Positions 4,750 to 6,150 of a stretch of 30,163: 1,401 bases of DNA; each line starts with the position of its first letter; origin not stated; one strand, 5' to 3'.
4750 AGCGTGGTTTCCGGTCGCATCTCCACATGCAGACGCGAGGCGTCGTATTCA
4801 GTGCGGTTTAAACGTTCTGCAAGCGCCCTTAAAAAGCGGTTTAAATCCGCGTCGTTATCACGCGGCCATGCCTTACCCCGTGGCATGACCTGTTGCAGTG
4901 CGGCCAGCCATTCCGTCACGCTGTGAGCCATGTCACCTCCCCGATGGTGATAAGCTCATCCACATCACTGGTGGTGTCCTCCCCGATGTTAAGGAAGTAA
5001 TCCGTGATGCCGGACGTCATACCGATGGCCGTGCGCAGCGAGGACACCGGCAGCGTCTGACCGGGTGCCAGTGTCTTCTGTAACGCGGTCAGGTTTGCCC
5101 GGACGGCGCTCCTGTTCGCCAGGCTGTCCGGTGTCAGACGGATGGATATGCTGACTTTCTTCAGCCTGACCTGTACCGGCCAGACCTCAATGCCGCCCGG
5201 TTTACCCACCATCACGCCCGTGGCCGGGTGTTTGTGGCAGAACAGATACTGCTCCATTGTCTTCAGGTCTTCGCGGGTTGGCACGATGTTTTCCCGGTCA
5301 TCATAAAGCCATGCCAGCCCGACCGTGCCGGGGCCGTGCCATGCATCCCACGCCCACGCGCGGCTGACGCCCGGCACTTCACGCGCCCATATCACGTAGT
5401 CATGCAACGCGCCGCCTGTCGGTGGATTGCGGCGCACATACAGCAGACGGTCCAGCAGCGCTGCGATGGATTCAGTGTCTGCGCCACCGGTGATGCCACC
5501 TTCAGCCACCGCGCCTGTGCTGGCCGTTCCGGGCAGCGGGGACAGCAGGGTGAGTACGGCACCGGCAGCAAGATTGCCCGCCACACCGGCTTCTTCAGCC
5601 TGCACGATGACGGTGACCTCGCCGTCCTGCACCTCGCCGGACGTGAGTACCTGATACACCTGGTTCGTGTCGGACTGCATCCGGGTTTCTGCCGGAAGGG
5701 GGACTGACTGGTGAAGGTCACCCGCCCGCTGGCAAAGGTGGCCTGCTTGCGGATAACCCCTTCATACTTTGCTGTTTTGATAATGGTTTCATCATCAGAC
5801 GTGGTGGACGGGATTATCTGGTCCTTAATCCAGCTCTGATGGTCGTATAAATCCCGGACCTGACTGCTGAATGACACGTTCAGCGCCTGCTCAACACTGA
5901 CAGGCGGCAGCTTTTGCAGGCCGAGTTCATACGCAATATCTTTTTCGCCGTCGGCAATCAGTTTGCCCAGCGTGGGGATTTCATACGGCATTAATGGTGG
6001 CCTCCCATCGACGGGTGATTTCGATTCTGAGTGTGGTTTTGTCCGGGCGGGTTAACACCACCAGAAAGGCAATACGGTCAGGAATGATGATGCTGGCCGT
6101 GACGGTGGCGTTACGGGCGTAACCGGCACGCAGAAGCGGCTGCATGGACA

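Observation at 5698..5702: Baseplate J-like gene frameshifted in a G5 run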

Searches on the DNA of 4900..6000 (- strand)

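Call 3: search_dna_similar(query=window:4900-6000:-, collection=ecoli_genomes, mode=near, max_rows=30)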
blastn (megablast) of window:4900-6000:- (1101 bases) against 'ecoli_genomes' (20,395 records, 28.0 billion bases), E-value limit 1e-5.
Records with a match: 55; places in all: 64; records where one place covers at least 80% of the query: 50.
Genomes with a match: 54 of 5426; with a place that covers at least 80% of the query: 49. Places per genome that has any: lowest 1, median 1, highest 5. On chromosomes: 63 places; on plasmids: 1.
Best place of each record, by identity: >=99% 2; 90-95% 48; 80-90% 4; 60-80% 1.
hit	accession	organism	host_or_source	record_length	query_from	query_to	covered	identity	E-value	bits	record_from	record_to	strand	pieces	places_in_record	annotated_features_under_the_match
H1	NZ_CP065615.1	Escherichia coli strain FDAARGOS_943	missing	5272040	1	1101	100%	99.7%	0e+0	2017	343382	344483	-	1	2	baseplate J/gp47 family protein | YmfQ family protein | phage GP46 family protein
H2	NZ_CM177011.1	Escherichia coli strain VL40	Homo sapiens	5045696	1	1101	100%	99.5%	0e+0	2006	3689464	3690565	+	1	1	baseplate J/gp47 family protein | putative phage tail protein | phage GP46 family protein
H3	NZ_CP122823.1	Escherichia coli strain ETEC1732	Sus scrofa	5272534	1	1101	100%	94.9%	0e+0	1724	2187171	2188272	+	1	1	baseplate J/gp47 family protein | YmfQ family protein | phage GP46 family protein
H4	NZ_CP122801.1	Escherichia coli strain ETEC1734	Sus scrofa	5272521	1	1101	100%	94.9%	0e+0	1724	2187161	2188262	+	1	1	baseplate J/gp47 family protein | YmfQ family protein | phage GP46 family protein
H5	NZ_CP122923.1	Escherichia coli strain ETEC1703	Sus scrofa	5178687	1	1101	100%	94.9%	0e+0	1724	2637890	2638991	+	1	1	baseplate J/gp47 family protein | YmfQ family protein | phage GP46 family protein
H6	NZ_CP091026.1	Escherichia coli strain STEC383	pig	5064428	1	1101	100%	94.8%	0e+0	1718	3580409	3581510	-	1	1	baseplate J/gp47 family protein | YmfQ family protein | phage GP46 family protein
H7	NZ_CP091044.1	Escherichia coli strain STEC346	pork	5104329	1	1101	100%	94.8%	0e+0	1718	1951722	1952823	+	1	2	baseplate J/gp47 family protein | YmfQ family protein | phage GP46 family protein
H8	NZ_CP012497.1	Escherichia coli strain 06-00048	alfalfa sprout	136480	1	1101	100%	94.5%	0e+0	1696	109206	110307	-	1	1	baseplate J/gp47 family protein | YmfQ family protein | phage GP46 family protein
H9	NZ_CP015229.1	Escherichia coli strain 06-00048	alfalfa sprout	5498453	1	1101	100%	94.5%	0e+0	1696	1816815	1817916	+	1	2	baseplate J/gp47 family protein | YmfQ family protein | phage GP46 family protein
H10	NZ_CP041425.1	Escherichia coli strain STEC388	pig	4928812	1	1101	100%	94.0%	0e+0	1668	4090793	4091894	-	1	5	baseplate J/gp47 family protein | YmfQ family protein | phage GP46 family protein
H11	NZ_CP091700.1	Escherichia coli strain KFu019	river water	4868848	1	1101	100%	94.0%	0e+0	1668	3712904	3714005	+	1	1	baseplate J/gp47 family protein | YmfQ family protein | phage GP46 family protein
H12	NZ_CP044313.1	Escherichia coli strain RM11911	missing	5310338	1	1101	100%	94.0%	0e+0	1668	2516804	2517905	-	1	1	baseplate J/gp47 family protein | YmfQ family protein | phage GP46 family protein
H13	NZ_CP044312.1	Escherichia coli strain RM13745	missing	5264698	1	1101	100%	94.0%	0e+0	1668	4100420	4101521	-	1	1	baseplate J/gp47 family protein | YmfQ family protein | phage GP46 family protein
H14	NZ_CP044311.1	Escherichia coli strain RM13752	missing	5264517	1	1101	100%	94.0%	0e+0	1668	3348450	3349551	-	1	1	baseplate J/gp47 family protein | YmfQ family protein | phage GP46 family protein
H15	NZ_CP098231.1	Escherichia coli strain XJ34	bovine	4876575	1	1101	100%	94.0%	0e+0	1668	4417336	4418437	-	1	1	baseplate J/gp47 family protein | YmfQ family protein | phage GP46 family protein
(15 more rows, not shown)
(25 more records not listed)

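Call 4: search_dna_similar(query=window:4900-6000:-, collection=phages, mode=distant, max_rows=30)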
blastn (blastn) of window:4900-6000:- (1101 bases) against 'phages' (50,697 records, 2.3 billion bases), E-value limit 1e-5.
Records with a match: 10; places in all: 10; records where one place covers at least 80% of the query: 0.
Best place of each record, by identity: 60-80% 10.
By first word of the organism name: Vibrio 9; Klebsiella 1.
By host as written in the record: Vibrio sp. 9; Klebsiella pneumoniae 1.
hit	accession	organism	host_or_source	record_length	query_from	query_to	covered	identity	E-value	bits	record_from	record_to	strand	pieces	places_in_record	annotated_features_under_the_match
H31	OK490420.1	Klebsiella phage Kp4866-3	Klebsiella pneumoniae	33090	145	823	62%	67.6%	1e-44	187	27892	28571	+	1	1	record has no annotation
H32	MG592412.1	Vibrio phage 1.028.O._10N.286.45.B6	Vibrio sp.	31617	513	649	12%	72.5%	7e-10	72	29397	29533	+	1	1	hypothetical protein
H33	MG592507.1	Vibrio phage 1.136.O._10N.261.45.E11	Vibrio sp.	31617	513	649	12%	72.5%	7e-10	72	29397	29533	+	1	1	hypothetical protein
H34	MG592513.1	Vibrio phage 1.142.O._10N.261.49.E11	Vibrio sp.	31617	513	649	12%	72.5%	7e-10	72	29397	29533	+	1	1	hypothetical protein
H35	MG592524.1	Vibrio phage 1.156.O._10N.261.45.A6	Vibrio sp.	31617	513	649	12%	72.5%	7e-10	72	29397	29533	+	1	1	hypothetical protein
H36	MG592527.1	Vibrio phage 1.159.O._10N.261.46.F12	Vibrio sp.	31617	513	649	12%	72.5%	7e-10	72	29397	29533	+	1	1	hypothetical protein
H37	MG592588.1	Vibrio phage 1.217.O._10N.261.45.A1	Vibrio sp.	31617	513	649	12%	72.5%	7e-10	72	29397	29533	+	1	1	hypothetical protein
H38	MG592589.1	Vibrio phage 1.219.O._10N.261.45.E2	Vibrio sp.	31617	513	649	12%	72.5%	7e-10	72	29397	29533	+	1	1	hypothetical protein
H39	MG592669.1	Vibrio phage 2.159.A._10N.261.46.F12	Vibrio sp.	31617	513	649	12%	72.5%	7e-10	72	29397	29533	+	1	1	hypothetical protein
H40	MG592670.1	Vibrio phage 2.159.B._10N.261.46.F12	Vibrio sp.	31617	513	649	12%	72.5%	7e-10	72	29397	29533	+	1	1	hypothetical protein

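Call 5: get_annotated_region(hit=H1, flank=6000)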
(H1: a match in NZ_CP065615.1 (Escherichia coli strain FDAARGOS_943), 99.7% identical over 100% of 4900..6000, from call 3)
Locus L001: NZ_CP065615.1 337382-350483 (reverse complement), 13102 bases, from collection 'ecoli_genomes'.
description: Escherichia coli strain FDAARGOS_943 chromosome, complete genome
organism: Escherichia coli strain FDAARGOS_943 (NCBI taxid 562)
replicon: chromosome; assembly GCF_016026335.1
host: missing; source: missing; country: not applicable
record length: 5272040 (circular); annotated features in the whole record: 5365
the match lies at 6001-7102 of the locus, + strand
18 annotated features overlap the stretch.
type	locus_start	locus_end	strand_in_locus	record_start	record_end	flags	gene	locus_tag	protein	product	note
CDS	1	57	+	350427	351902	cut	-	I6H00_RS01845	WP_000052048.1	phage tail sheath subtilisin-like domain-containing protein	-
CDS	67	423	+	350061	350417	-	-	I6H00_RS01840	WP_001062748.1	phage tail tube protein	-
CDS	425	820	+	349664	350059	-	-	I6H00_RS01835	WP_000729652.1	phage tail assembly protein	-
CDS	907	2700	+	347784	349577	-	-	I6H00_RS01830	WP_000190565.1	hypothetical protein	-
CDS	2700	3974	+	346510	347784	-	-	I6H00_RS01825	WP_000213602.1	DNA circularization protein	-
CDS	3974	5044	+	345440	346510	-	-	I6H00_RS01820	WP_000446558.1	phage baseplate assembly protein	-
CDS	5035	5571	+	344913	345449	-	-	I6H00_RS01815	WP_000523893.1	phage baseplate assembly protein V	-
CDS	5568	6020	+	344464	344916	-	-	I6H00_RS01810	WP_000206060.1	phage GP46 family protein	-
CDS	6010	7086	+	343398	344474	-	-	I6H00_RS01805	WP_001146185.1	baseplate J/gp47 family protein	-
CDS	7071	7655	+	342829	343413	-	-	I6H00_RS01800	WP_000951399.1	YmfQ family protein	-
CDS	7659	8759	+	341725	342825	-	-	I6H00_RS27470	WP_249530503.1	phage tail protein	-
CDS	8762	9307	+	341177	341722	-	-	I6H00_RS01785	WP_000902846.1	tail fiber assembly protein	-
CDS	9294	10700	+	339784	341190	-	-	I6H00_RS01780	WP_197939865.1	prophage tail fiber N-terminal domain-containing protein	-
CDS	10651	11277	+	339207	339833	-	-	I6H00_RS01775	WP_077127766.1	DUF4376 domain-containing protein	-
CDS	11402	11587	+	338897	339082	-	-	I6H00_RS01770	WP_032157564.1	Com family DNA-binding transcriptional regulator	-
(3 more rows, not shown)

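Call 6: get_annotated_region(hit=H2, flank=6000)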
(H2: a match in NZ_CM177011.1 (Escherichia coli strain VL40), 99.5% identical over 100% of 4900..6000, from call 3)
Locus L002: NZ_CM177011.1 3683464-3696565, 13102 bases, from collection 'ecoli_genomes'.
description: Escherichia coli strain VL40 chromosome, whole genome shotgun sequence
organism: Escherichia coli strain VL40 (NCBI taxid 562)
replicon: chromosome; assembly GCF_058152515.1
host: Homo sapiens; source: stool; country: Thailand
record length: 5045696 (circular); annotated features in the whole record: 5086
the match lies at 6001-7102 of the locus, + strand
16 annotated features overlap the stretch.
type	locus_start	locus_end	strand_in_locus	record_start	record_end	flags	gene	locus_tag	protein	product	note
CDS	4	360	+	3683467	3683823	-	-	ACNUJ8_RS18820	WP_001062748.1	phage tail tube protein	-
CDS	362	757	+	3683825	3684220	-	-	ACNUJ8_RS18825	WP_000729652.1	phage tail assembly protein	-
CDS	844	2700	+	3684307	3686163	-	-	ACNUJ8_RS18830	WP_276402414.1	phage tail protein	-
CDS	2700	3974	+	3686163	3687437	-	-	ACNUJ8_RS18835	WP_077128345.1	DNA circularization protein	-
CDS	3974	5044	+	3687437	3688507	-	-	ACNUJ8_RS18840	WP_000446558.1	phage baseplate assembly protein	-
CDS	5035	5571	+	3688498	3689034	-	-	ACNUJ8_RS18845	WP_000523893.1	phage baseplate assembly protein V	-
CDS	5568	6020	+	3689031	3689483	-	-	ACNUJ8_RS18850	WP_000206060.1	phage GP46 family protein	-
CDS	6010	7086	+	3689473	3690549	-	-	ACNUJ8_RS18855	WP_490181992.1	baseplate J/gp47 family protein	-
CDS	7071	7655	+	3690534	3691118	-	-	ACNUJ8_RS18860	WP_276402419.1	putative phage tail protein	-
CDS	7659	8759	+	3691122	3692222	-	-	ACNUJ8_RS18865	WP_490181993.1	phage tail protein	-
CDS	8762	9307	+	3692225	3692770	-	-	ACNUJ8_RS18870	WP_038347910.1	tail fiber assembly protein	-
CDS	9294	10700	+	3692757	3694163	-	-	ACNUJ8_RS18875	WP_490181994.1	prophage tail fiber N-terminal domain-containing protein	-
CDS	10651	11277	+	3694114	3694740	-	-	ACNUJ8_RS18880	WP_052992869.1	DUF4376 domain-containing protein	-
CDS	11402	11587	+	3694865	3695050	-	-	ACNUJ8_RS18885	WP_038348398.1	Com family DNA-binding transcriptional regulator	-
CDS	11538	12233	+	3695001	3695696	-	mom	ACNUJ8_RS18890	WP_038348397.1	tRNA(Gly)-dependent adenine aminoacyltransferase Mom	-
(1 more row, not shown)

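Call 7: get_annotated_region(hit=H3, flank=3000)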
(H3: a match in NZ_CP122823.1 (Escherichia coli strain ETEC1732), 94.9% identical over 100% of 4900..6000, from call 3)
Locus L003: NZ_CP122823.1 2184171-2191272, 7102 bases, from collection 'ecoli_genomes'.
description: Escherichia coli strain ETEC1732 chromosome, complete genome
organism: Escherichia coli strain ETEC1732 (NCBI taxid 562)
replicon: chromosome; assembly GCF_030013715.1
host: Sus scrofa; source: feces; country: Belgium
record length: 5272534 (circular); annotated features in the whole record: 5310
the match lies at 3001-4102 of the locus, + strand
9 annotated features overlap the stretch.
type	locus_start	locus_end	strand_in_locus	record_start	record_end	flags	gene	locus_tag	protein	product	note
CDS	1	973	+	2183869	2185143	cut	-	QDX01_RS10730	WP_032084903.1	DNA circularization protein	-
CDS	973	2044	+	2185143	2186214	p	-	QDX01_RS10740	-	phage baseplate assembly protein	frameshifted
CDS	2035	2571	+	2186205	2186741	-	-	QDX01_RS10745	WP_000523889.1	phage baseplate assembly protein V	-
CDS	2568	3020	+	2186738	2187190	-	-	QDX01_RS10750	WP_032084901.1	phage GP46 family protein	-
CDS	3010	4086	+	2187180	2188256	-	-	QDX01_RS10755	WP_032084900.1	baseplate J/gp47 family protein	-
CDS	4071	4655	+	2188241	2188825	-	-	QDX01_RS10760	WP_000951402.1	YmfQ family protein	-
CDS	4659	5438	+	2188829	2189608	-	-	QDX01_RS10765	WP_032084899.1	hypothetical protein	-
CDS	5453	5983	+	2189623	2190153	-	-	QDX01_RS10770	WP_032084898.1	tail fiber assembly protein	-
CDS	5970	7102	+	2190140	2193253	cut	-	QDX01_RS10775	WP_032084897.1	prophage tail fiber N-terminal domain-containing protein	-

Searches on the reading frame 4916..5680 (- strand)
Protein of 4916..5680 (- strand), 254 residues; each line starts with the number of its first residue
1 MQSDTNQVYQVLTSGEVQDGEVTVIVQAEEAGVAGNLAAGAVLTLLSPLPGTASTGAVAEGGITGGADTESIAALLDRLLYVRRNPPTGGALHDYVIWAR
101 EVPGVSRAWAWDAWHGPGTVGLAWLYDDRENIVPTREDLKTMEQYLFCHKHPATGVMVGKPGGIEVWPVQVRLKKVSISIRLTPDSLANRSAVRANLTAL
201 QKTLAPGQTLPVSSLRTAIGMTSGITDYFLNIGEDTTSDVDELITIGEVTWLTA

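Call 12: find_encoding_contigs(protein=window:4916-5680:-, flank=10000, max_places=10)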
Protein window:4916-5680:- (254 aa): 1 contig read that carries it; 1 place shown.
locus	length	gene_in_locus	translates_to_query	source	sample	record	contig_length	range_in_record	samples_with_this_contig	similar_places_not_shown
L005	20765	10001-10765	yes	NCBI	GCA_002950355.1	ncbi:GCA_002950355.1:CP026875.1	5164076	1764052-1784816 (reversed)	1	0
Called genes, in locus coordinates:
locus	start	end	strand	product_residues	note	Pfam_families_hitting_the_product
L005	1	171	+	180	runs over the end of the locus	PF05069:Phage_tail_S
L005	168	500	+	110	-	-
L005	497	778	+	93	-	-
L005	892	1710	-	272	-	PF13276:HTH_21, PF00665:rve, PF13683:rve_3, PF13333:rve_2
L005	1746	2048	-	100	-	PF01527:HTH_Tnp_1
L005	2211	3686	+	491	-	PF17481:Phage_sheath_domII (weak), PF04984:Phage_sheath_1, PF17482:Phage_sheath_1C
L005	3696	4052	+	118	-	PF10618:Tail_tube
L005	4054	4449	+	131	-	PF10109:Phage_TAC_7 (weak), PF23746:Gp41_Mu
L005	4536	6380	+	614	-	-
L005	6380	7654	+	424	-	PF07157:DNA_circ_N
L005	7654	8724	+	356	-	PF21683:GpP-like_1st, PF05954:Phage_GPD, PF22255:Gp44-like_2nd, PF21929:GpP_4th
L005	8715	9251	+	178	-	PF06890:Phage_Mu_Gp45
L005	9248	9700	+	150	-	PF07409:GP46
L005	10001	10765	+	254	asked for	PF04865:Baseplate_J, PF26078:Baseplate_J_M, PF26079:Baseplate_J_C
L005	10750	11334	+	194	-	PF10076:Phage_Mu_Gp48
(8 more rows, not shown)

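Call 39: search_protein_families(library=pfam, proteins=[window:4916-5680:-], max_evalue=0.01)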
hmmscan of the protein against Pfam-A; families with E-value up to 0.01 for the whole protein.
window:4916-5680:- (254 aa): 1 family
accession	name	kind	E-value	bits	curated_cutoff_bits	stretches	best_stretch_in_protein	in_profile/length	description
PF04865.19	Baseplate_J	-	6.4e-48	163.7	21.1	1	5-218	47-255/255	Baseplate J-like protein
